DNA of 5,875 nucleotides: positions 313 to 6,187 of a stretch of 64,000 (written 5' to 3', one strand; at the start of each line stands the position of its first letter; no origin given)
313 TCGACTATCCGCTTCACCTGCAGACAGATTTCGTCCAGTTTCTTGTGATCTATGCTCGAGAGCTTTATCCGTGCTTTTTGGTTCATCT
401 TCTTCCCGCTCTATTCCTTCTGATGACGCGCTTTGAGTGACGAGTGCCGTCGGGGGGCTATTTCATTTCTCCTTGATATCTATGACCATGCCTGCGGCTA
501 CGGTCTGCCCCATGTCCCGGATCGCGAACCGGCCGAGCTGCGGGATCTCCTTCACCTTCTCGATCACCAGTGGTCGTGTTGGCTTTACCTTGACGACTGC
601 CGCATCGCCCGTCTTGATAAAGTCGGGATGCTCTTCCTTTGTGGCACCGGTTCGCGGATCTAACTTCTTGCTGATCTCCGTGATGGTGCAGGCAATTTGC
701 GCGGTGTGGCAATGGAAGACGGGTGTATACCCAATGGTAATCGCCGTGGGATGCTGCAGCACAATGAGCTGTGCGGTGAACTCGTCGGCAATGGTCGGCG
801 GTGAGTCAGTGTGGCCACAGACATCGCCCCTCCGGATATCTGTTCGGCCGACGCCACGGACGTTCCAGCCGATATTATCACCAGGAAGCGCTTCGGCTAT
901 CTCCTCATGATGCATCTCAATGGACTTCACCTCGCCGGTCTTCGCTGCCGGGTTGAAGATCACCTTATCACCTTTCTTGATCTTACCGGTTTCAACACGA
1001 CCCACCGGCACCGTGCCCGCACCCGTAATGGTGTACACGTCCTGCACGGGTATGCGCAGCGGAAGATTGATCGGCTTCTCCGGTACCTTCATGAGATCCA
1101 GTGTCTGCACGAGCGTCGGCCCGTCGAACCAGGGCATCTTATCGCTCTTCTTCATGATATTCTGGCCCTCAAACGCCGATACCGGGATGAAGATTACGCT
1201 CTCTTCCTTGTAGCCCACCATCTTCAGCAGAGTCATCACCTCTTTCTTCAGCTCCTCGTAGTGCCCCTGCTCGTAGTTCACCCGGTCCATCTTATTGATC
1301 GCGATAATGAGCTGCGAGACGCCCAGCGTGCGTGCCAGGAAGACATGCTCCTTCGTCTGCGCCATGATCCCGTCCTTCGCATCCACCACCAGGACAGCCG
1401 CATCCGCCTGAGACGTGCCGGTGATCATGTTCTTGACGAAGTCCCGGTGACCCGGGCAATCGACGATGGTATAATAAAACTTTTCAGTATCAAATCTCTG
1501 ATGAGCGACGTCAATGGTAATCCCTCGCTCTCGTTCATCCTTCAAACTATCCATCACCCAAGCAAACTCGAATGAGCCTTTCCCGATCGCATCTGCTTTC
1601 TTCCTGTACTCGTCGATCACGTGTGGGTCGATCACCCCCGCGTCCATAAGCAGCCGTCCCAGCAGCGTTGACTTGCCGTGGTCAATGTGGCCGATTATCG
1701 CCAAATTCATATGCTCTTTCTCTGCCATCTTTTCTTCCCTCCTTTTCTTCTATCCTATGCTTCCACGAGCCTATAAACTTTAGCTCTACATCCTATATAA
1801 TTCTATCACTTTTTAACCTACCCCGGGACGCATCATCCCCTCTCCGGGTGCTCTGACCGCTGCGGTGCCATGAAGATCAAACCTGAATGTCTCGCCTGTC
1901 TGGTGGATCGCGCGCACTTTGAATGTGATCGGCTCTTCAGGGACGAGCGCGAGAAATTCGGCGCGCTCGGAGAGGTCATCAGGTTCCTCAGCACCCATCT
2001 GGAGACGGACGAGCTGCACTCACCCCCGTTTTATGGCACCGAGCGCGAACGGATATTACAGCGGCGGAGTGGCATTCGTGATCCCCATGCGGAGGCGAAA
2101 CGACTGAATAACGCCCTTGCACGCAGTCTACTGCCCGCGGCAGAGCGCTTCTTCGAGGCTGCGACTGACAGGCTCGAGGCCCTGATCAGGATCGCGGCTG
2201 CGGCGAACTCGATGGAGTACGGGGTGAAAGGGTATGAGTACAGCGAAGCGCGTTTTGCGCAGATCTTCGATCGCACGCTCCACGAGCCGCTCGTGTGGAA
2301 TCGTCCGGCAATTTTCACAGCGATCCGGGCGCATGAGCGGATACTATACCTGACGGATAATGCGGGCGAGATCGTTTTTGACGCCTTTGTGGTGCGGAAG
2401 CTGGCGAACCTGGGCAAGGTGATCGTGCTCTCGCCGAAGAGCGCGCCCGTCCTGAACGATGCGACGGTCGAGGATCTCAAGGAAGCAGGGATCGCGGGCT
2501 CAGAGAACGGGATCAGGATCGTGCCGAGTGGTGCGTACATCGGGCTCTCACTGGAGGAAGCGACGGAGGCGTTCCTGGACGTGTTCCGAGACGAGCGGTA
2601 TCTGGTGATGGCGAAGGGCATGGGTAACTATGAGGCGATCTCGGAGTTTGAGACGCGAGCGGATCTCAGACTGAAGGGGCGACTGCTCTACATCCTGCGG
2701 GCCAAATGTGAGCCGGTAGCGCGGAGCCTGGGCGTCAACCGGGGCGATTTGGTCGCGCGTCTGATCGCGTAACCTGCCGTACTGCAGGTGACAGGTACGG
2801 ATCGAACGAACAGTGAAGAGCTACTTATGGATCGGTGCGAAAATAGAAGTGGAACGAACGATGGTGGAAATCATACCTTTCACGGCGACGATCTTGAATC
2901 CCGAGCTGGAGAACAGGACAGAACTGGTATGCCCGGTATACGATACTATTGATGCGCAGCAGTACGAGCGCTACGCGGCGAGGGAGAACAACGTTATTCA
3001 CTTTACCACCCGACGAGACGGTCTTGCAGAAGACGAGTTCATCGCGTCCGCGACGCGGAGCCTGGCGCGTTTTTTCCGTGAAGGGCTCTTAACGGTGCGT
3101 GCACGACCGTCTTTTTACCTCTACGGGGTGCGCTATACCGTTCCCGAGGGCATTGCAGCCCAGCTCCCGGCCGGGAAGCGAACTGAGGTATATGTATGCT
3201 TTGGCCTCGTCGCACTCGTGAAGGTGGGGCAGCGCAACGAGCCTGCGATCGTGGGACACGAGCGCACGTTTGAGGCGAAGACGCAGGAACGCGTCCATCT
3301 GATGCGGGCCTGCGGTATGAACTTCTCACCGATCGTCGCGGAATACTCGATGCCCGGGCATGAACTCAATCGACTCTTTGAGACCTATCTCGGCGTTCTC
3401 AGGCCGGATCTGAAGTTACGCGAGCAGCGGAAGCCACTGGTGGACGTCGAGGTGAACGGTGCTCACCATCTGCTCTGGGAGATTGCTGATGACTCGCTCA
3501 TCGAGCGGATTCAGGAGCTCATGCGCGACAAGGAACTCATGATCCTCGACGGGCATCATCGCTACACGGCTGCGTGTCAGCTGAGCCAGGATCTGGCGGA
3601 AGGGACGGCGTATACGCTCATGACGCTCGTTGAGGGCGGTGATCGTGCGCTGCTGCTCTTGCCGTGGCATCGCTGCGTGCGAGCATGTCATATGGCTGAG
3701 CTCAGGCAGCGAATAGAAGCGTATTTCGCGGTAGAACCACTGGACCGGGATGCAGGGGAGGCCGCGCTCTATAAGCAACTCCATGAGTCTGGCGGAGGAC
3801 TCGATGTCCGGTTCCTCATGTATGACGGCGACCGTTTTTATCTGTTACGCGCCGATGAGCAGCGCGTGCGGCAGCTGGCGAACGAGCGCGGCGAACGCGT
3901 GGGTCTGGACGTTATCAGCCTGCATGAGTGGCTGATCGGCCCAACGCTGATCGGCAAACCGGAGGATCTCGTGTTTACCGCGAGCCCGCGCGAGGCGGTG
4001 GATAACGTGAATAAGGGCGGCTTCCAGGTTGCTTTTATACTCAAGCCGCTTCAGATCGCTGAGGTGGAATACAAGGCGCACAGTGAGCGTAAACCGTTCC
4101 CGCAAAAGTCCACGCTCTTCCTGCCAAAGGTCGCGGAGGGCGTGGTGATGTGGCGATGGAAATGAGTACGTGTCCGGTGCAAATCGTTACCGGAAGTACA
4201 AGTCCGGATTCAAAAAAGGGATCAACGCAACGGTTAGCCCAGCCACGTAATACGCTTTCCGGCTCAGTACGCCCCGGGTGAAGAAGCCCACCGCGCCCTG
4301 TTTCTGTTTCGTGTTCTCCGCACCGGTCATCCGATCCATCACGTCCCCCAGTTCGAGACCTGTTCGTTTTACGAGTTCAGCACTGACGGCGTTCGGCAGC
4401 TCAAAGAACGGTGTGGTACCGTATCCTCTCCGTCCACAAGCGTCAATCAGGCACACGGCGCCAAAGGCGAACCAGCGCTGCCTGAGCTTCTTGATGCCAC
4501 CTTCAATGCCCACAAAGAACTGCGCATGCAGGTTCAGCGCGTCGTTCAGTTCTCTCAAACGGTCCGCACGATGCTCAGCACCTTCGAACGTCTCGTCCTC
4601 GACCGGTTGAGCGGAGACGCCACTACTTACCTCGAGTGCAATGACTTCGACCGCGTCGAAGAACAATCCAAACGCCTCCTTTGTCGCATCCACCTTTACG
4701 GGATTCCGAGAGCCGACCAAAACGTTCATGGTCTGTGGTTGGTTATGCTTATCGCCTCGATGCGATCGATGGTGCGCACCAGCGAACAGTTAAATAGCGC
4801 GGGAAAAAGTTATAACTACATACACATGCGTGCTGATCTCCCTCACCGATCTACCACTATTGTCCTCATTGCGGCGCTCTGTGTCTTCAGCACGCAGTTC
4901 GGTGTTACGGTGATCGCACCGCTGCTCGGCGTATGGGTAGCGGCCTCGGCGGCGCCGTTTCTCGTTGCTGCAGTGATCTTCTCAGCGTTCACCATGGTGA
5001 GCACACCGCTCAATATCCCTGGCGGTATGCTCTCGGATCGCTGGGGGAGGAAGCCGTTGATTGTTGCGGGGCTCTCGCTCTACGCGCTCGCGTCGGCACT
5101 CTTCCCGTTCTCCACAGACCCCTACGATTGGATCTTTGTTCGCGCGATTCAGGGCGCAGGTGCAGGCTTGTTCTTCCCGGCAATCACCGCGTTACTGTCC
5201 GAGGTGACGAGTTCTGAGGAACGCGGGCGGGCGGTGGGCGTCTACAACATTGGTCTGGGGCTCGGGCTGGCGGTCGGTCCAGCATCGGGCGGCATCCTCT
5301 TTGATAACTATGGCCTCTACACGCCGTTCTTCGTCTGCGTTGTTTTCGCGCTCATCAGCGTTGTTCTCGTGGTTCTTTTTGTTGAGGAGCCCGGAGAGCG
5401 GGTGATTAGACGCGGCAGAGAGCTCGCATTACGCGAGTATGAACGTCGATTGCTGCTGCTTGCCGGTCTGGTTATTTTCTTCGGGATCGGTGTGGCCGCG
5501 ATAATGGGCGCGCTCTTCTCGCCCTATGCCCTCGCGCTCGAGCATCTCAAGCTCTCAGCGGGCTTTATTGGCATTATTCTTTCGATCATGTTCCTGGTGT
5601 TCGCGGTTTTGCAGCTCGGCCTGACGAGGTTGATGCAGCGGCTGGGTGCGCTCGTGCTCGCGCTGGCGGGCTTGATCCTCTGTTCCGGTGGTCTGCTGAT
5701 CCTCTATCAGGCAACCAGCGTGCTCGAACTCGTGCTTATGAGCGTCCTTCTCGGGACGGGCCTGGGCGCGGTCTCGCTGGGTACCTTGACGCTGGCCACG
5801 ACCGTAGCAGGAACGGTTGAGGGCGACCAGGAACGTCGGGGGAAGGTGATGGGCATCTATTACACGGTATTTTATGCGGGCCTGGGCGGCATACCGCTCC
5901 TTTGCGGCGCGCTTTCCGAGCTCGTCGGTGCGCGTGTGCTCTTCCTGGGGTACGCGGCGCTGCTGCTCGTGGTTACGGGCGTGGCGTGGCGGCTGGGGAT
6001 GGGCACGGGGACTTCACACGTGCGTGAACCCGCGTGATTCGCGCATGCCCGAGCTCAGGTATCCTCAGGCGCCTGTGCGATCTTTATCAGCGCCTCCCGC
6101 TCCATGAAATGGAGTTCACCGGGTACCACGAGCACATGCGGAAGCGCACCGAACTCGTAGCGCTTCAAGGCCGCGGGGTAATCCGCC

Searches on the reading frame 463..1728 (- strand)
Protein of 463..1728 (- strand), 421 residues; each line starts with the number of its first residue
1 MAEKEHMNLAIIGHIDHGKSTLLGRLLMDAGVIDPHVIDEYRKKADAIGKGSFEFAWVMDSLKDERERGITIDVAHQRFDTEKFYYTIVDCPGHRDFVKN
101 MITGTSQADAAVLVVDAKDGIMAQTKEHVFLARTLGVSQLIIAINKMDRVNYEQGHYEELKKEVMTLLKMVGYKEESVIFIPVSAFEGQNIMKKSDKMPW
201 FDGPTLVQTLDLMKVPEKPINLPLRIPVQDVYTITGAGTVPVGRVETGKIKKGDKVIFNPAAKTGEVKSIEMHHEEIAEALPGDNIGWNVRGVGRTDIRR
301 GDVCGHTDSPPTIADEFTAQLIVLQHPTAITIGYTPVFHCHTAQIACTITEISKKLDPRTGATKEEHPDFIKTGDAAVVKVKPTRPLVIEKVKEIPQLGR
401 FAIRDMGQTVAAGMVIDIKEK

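Call 31: find_homologous_proteins(query=window:463-1728:-, max_evalue=1e-50)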
Query window:463-1728:- (421 aa): 8000 proteins with E <= 1e-50 among 8000 candidates; the best 120 are listed.
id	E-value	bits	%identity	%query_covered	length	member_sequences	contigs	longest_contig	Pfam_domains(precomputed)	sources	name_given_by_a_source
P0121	8.1e-282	952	100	100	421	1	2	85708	PF01926.30,PF03143.24,PF22594.3,PF00009.34,PF03144.32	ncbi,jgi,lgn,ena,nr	ncbi:MAG TPA: translation elongation factor EF-1 subunit alpha [Methanomicrobia archaeon]|nr:transla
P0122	6.7e-272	919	95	100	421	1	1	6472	PF01926.30,PF03143.24,PF22594.3,PF00009.34,PF03144.32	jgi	jgi:elongation factor 1-alpha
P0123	6.5e-270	913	95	100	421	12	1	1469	PF01926.30,PF03143.24,PF22594.3,PF00009.34,PF03144.32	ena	-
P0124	1.3e-266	902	94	100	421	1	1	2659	PF01926.30,PF03143.24,PF22594.3,PF00009.34,PF03144.32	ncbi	-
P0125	4.7e-266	900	94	100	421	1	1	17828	PF01926.30,PF03143.24,PF22594.3,PF00009.34,PF03144.32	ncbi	-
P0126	1.4e-265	899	94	100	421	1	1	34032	PF01926.30,PF03143.24,PF22594.3,PF00009.34,PF03144.32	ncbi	-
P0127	7.1e-255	863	88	100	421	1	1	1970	PF01926.30,PF03143.24,PF14578.13,PF22594.3,PF00009.34,PF03144.32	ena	-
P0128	2.4e-254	862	89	100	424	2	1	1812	PF01926.30,PF03143.24,PF14578.13,PF22594.3,PF00009.34,PF03144.32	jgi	-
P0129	9.2e-254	860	88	100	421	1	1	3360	PF01926.30,PF03143.24,PF14578.13,PF22594.3,PF00009.34,PF03144.32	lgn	-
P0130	9.3e-254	860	88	100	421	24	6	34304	PF01926.30,PF03143.24,PF22594.3,PF00009.34,PF03144.32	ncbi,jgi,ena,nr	ncbi:MAG TPA: translation elongation factor EF-1 subunit alpha [Desulfobacteria bacterium]|nr:transl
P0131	3.3e-253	858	88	100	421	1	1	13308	PF01926.30,PF03143.24,PF14578.13,PF22594.3,PF00009.34,PF03144.32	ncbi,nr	ncbi:MAG: translation elongation factor EF-1 subunit alpha [Euryarchaeota archaeon]|nr:translation e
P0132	4.3e-252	854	88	100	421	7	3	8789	PF01926.30,PF03143.24,PF14578.13,PF22594.3,PF00009.34,PF03144.32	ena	-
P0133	5.2e-252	854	87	100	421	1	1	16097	PF01926.30,PF03143.24,PF22594.3,PF00009.34,PF03144.32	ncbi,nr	ncbi:MAG: translation elongation factor EF-1 subunit alpha [Methanophagales archaeon ANME-1-THS]|nr:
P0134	5.7e-252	854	88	100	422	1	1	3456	PF01926.30,PF03143.24,PF22594.3,PF00009.34,PF03144.32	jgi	-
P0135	2.4e-251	852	87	100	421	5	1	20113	PF01926.30,PF03143.24,PF22594.3,PF00009.34,PF03144.32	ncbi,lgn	-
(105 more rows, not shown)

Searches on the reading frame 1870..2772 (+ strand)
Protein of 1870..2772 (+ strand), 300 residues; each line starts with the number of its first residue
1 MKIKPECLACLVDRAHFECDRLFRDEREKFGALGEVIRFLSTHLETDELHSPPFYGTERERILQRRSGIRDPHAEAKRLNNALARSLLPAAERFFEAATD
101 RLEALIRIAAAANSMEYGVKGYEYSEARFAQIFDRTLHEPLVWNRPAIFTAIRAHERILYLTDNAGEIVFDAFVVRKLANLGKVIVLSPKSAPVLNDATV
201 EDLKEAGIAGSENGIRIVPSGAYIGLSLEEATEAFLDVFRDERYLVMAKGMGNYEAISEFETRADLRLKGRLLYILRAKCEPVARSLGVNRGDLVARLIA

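Call 29: search_protein_families(library=pfam, proteins=[window:1870-2772:+], max_evalue=0.0001)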
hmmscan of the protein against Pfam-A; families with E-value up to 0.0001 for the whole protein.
window:1870-2772:+ (300 aa): 1 family
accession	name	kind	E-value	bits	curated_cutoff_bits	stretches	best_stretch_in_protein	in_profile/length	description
PF01937.24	ARMT1-like_dom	-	3.8e-49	168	25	1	4-295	2-311/311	Damage-control phosphatase ARMT1-like domain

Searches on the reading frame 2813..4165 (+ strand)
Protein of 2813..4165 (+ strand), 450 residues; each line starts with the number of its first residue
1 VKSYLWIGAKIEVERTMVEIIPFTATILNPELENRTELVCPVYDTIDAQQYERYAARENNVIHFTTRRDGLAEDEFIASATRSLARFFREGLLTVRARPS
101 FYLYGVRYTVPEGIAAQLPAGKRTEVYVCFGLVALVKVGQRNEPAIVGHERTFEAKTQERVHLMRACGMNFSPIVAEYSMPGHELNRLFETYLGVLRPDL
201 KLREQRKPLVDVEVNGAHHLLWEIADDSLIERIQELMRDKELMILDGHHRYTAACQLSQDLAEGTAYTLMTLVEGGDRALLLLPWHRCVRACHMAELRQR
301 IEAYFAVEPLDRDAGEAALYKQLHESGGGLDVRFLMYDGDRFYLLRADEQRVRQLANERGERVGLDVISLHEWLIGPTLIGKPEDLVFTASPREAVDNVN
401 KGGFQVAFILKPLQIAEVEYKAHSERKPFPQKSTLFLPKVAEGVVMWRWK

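Call 29: search_protein_families(library=pfam, proteins=[window:2813-4165:+], max_evalue=0.0001)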
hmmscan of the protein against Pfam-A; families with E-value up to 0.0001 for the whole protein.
window:2813-4165:+ (450 aa): 1 family
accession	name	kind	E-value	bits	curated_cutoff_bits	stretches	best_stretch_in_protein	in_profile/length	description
PF06245.16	DUF1015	-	1.5e-46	159.2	25.8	1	20-350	1-311/325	Protein of unknown function (DUF1015)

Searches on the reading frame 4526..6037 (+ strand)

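Call 29: search_protein_families(library=pfam, proteins=[window:4526-6037:+], max_evalue=0.0001)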
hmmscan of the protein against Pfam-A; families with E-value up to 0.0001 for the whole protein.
window:4526-6037:+ (503 aa): 3 families
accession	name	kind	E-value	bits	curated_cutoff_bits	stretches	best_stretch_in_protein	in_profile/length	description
PF07690.21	MFS_1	-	3e-54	184.7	33.4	2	117-429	2-324/347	Major Facilitator Superfamily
PF00083.30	Sugar_tr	-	4.4e-13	49.4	22.3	1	150-288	50-193/452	Sugar (and other) transporter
PF05977.19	MFS_3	-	2.3e-08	33.4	27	1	137-490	35-393/524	Transmembrane secretion effector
